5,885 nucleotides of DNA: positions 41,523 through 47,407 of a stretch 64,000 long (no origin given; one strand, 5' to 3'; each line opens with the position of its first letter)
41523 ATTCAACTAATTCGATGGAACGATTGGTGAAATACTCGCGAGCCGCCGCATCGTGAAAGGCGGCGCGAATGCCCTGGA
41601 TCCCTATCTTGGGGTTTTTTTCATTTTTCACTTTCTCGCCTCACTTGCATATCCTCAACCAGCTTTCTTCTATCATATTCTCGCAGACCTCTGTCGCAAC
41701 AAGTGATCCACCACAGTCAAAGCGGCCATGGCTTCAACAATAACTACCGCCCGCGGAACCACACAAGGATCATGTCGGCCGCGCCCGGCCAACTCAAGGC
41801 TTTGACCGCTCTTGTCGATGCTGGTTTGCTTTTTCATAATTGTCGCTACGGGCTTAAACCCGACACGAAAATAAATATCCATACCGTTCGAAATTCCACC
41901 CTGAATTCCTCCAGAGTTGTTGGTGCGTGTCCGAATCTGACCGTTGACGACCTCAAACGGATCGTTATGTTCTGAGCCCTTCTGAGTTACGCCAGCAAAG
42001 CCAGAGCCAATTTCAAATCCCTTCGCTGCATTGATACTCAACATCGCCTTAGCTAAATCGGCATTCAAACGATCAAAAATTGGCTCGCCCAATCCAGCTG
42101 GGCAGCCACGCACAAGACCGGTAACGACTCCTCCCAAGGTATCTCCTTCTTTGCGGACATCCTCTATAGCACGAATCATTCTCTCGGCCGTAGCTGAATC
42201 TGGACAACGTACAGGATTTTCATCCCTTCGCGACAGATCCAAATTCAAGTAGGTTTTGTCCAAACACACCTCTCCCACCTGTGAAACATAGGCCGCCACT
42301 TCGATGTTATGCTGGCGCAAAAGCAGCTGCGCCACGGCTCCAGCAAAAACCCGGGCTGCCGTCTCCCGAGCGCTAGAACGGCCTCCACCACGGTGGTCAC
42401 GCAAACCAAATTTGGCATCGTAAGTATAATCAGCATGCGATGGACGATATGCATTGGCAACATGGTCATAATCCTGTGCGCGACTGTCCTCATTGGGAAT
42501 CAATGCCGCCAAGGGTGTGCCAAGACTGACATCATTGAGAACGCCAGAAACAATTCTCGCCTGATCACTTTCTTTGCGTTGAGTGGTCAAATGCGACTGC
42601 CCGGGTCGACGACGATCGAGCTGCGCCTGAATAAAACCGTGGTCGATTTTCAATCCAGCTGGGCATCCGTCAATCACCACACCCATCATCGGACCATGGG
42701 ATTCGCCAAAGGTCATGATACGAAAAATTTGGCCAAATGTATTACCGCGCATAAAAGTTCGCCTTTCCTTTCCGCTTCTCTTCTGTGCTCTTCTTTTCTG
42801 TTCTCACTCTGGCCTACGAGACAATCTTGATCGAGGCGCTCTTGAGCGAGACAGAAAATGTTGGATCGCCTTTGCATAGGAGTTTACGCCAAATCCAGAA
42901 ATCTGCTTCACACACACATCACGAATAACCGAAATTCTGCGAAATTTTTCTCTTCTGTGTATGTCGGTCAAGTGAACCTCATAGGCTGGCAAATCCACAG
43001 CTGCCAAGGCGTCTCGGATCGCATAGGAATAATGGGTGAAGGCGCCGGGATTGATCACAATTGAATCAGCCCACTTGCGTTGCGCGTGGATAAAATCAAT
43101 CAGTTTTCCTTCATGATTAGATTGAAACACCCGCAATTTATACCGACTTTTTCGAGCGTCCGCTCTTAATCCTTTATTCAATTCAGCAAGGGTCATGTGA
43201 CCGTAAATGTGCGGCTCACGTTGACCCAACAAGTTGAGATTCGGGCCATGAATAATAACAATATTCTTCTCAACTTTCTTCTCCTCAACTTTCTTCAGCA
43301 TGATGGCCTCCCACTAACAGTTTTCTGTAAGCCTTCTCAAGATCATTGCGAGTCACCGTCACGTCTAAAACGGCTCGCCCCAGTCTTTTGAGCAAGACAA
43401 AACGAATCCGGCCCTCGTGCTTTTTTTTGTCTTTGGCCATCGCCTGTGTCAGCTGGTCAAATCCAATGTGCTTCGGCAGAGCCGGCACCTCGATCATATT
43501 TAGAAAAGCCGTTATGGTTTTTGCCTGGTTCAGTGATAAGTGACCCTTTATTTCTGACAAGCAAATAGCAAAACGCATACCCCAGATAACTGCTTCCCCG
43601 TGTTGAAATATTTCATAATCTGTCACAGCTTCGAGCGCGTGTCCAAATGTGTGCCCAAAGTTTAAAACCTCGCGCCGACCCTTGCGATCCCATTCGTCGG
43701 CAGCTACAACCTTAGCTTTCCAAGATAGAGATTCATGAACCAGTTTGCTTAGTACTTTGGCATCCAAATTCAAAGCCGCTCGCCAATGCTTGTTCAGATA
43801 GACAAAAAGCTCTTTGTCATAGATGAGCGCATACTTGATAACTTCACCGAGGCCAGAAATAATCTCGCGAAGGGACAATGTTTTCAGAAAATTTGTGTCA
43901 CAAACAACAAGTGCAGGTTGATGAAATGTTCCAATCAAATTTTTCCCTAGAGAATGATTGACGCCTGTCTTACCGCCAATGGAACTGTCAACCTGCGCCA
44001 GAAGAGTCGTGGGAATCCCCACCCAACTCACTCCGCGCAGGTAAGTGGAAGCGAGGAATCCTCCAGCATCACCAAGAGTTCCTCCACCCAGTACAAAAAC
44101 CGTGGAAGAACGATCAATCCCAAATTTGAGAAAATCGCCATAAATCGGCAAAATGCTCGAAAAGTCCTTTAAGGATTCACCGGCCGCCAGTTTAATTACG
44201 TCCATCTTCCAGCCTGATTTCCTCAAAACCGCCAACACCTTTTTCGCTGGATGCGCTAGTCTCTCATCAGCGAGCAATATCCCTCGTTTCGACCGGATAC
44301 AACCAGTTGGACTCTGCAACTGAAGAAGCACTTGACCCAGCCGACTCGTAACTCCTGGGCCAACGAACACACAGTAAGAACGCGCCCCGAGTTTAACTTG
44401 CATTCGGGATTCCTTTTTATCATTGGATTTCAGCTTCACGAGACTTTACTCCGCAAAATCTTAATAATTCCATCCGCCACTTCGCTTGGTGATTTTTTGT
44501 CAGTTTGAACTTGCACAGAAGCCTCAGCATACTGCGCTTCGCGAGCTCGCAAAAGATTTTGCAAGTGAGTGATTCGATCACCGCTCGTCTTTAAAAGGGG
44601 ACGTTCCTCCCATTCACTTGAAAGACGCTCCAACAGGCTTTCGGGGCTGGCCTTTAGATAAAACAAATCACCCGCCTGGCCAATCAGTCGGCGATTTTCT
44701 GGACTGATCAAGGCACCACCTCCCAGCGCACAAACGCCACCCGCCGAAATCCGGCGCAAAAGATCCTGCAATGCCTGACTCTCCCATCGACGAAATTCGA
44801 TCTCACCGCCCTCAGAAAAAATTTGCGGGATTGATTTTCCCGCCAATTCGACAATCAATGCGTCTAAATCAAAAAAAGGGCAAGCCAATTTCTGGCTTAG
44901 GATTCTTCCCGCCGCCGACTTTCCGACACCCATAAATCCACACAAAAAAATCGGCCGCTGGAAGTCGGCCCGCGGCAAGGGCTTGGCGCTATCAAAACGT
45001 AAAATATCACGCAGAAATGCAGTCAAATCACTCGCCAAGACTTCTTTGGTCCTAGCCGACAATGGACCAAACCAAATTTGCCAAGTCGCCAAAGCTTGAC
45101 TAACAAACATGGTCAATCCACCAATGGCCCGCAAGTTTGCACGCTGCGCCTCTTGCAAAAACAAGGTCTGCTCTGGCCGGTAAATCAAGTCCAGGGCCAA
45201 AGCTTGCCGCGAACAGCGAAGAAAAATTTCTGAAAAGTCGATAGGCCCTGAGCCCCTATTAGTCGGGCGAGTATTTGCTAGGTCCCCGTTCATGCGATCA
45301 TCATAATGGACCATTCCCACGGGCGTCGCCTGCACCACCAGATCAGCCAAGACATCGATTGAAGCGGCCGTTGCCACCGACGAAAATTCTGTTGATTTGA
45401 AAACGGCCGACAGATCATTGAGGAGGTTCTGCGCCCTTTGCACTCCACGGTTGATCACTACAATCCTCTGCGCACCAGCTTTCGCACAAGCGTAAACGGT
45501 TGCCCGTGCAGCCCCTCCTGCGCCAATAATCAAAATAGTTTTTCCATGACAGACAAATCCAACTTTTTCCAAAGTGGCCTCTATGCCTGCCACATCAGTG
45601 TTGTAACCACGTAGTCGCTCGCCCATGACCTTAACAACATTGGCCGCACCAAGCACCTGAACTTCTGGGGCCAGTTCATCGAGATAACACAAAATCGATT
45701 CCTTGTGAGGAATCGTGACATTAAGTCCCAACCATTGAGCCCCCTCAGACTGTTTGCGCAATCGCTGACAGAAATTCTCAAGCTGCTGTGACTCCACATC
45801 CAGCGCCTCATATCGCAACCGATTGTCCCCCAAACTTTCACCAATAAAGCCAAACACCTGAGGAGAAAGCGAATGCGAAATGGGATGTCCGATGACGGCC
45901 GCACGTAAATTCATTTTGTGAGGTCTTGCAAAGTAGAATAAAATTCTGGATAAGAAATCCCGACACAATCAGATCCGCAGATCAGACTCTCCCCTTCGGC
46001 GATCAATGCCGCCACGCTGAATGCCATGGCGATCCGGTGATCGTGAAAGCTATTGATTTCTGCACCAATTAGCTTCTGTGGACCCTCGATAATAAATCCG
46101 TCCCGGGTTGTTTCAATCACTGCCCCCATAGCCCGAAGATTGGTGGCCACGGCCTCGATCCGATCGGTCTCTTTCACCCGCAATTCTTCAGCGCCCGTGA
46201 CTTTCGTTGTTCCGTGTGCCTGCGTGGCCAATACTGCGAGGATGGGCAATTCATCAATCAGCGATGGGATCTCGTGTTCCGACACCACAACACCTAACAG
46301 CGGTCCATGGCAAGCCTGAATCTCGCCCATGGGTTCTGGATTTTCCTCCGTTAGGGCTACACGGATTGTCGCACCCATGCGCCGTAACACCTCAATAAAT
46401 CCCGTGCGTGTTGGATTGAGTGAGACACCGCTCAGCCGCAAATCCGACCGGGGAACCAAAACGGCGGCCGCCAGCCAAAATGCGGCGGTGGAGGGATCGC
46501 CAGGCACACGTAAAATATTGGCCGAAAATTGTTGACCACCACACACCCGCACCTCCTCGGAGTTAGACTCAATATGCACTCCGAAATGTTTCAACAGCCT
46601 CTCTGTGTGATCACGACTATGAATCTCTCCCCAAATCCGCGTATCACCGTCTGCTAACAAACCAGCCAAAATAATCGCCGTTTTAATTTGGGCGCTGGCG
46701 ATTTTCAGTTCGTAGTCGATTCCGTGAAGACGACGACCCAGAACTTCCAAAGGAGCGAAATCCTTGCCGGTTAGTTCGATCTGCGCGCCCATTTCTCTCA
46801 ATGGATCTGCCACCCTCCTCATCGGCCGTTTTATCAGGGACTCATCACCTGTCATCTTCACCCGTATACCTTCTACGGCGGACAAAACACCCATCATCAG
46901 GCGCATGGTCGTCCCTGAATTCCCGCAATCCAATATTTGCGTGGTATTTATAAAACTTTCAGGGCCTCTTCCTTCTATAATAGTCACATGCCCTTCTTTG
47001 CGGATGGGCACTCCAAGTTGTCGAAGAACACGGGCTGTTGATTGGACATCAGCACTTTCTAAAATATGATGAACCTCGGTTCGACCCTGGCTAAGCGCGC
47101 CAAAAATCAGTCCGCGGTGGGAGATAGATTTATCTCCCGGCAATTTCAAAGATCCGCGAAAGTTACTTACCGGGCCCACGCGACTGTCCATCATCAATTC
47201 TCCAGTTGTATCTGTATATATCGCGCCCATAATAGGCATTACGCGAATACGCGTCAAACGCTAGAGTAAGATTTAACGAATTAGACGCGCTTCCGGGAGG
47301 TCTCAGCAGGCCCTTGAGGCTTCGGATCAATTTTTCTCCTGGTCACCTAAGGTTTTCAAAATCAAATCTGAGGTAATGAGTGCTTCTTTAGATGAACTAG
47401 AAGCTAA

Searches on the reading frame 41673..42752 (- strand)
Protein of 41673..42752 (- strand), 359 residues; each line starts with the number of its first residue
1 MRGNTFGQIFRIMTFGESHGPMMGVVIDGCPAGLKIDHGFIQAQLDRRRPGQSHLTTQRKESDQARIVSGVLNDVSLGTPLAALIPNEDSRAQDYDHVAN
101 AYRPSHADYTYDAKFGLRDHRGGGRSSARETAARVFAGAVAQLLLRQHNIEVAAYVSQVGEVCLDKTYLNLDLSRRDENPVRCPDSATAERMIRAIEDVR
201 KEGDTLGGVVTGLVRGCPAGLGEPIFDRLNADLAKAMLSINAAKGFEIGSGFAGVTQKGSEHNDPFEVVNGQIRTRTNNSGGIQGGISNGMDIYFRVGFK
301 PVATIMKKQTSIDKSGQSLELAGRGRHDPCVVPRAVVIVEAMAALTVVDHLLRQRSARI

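Call 27: search_protein_families(library=pfam, proteins=[window:41673-42752:-], max_evalue=0.00001)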
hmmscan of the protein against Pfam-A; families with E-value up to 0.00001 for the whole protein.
window:41673-42752:- (359 aa): 1 family
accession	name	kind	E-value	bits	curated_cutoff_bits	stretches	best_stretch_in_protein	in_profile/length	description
PF01264.26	Chorismate_synt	-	5.2e-140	466.2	27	1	10-352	1-327/327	Chorismate synthase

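Call 99: find_related_loci(query=window:41673-42752:-, collection=genome_contigs, flank=1000)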
Query window:41673-42752:- (359 aa) in genome_contigs; peptide patterns used: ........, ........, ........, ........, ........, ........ (x = any residue, [..] = any of these).
120 stretches matched a pattern; 30 encode a relative of the query (tblastn E <= 1e-3); 30 distinct loci.
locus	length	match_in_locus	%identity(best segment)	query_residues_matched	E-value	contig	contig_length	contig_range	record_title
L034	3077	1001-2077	58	1-359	3e-150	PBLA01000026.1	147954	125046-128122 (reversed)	MAG: Flavobacteriales bacterium isolate SP250 MHASMcontig_2268868, whole genome shotgun sequence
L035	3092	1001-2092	57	1-359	2e-148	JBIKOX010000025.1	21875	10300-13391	MAG: Bacteroidia bacterium isolate ME2015-02-15_3300042450_group6_bin92 Rohwer_bin424_scaffold_593_c1, whole genome shot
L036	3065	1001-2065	59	4-356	5e-139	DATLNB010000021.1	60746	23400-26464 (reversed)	MAG TPA_asm: Chthoniobacterales bacterium isolate SMAG_U13789 k141_4135288, whole genome shotgun sequence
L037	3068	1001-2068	58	3-356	8e-136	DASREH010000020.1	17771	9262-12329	MAG TPA_asm: Candidatus Udaeobacter sp. isolate SMAG_U10001 k141_996611, whole genome shotgun sequence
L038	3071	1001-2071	57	3-356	3e-135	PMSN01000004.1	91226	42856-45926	MAG: Spartobacteria bacterium isolate palsa_1379 73.20110700_P1D.9_contig_254, whole genome shotgun sequence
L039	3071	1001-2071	58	3-356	3e-135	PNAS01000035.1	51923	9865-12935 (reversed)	MAG: Spartobacteria bacterium isolate palsa_1395 73.20110800_P1D.8_contig_3036, whole genome shotgun sequence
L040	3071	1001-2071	58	3-356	1e-134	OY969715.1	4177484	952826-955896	MAG: uncultured Verrucomicrobiae bacterium isolate MFD01916.bin.1.1 genome assembly, chromosome: 1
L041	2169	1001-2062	58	4-354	4e-138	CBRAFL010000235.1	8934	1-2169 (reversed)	MAG TPA_asm: uncultured bacterium isolate SRR11839386_binner123_Refined_37 genome assembly, contig: ERZ27397408.3281, wh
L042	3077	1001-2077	58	4-359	7e-134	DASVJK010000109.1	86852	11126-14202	MAG TPA_asm: Chthoniobacterales bacterium isolate SMAG_U3017 k141_49762, whole genome shotgun sequence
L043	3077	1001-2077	57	1-359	1e-133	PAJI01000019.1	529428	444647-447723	MAG: Crocinitomicaceae bacterium isolate SAT99 168350, whole genome shotgun sequence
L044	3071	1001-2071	58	3-356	3e-133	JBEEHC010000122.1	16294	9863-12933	MAG: Verrucomicrobiota bacterium isolate BP_771 scaffold_65839, whole genome shotgun sequence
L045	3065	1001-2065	56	4-356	5e-134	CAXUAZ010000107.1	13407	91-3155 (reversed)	MAG TPA_asm: uncultured Chthoniobacterales bacterium isolate public_SRR14722149_metawrap_bin.10 genome assembly, contig:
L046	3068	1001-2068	53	1-356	2e-132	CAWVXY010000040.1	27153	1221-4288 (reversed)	MAG TPA_asm: uncultured Opitutae bacterium isolate ERR3589591_concoct_11 genome assembly, contig: ERZ7463110.1493, whole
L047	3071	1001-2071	57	3-356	9e-132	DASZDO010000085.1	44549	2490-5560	MAG TPA_asm: Chthoniobacterales bacterium isolate SMAG_U6470 k141_93049, whole genome shotgun sequence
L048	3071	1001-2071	56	3-356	2e-131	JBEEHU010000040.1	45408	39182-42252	MAG: Verrucomicrobiota bacterium isolate BP_755 scaffold_4087045, whole genome shotgun sequence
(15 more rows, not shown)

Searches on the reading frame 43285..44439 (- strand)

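Call 27: search_protein_families(library=pfam, proteins=[window:43285-44439:-], max_evalue=0.00001)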
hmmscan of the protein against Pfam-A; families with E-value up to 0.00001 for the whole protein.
window:43285-44439:- (384 aa): 2 families
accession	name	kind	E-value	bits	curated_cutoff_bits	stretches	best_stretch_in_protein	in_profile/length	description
PF01761.26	DHQ_synthase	-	3.2e-42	143.3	24.2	1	82-194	2-114/115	3-dehydroquinate synthase N-terminal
PF24621.2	DHQS_C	-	9.7e-42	142.8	27.6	1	196-340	1-144/144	3-dehydroquinate synthase C-terminal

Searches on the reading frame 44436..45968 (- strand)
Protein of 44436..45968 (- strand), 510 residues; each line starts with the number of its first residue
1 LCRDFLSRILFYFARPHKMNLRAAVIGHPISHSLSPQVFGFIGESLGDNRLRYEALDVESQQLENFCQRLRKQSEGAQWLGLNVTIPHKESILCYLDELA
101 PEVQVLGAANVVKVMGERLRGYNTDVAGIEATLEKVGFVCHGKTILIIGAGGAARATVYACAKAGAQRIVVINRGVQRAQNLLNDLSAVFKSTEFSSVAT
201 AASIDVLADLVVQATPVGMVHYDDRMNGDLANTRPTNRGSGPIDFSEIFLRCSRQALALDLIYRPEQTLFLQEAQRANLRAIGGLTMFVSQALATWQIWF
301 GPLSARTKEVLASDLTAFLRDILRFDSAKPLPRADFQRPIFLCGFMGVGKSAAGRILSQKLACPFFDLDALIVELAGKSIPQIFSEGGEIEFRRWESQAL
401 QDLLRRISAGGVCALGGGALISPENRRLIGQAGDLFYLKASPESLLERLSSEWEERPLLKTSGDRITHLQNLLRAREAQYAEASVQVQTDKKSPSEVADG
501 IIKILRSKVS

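Call 27: search_protein_families(library=pfam, proteins=[window:44436-45968:-], max_evalue=0.00001)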
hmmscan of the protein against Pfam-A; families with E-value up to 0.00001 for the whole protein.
window:44436-45968:- (510 aa): 4 families
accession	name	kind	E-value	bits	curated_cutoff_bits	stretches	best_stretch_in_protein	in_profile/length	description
PF01202.28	SKI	-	1.3e-38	133.1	22.1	1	346-505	1-158/159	Shikimate kinase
PF08501.16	Shikimate_dh_N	-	3.1e-19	69.4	27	1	25-112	1-83/83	Shikimate dehydrogenase substrate binding domain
PF01488.26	Shikimate_DH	-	1.2e-08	35.6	24.3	1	140-215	10-83/138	Shikimate / quinate 5-dehydrogenase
PF13238.12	AAA_18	-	4.1e-07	31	29.4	1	340-452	1-111/128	AAA domain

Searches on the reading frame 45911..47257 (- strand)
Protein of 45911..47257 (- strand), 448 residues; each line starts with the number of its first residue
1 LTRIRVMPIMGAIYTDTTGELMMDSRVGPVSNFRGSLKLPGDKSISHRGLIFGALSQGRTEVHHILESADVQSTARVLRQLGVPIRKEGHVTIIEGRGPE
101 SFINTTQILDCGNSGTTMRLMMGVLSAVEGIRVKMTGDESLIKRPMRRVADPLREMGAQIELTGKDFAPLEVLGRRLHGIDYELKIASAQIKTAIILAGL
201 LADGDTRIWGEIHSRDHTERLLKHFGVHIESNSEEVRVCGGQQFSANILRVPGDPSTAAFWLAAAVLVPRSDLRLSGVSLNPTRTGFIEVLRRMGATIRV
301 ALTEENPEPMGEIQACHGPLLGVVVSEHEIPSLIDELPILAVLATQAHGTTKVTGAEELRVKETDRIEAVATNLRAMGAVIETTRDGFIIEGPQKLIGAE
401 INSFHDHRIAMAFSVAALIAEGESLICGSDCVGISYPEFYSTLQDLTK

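Call 27: search_protein_families(library=pfam, proteins=[window:45911-47257:-], max_evalue=0.00001)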
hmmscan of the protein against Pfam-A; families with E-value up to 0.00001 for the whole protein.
window:45911-47257:- (448 aa): 1 family
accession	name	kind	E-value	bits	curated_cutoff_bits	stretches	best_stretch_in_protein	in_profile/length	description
PF00275.25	EPSP_synthase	-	3.3e-117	392.2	22.8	1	30-443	4-417/417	EPSP synthase (3-phosphoshikimate 1-carboxyvinyltransferase)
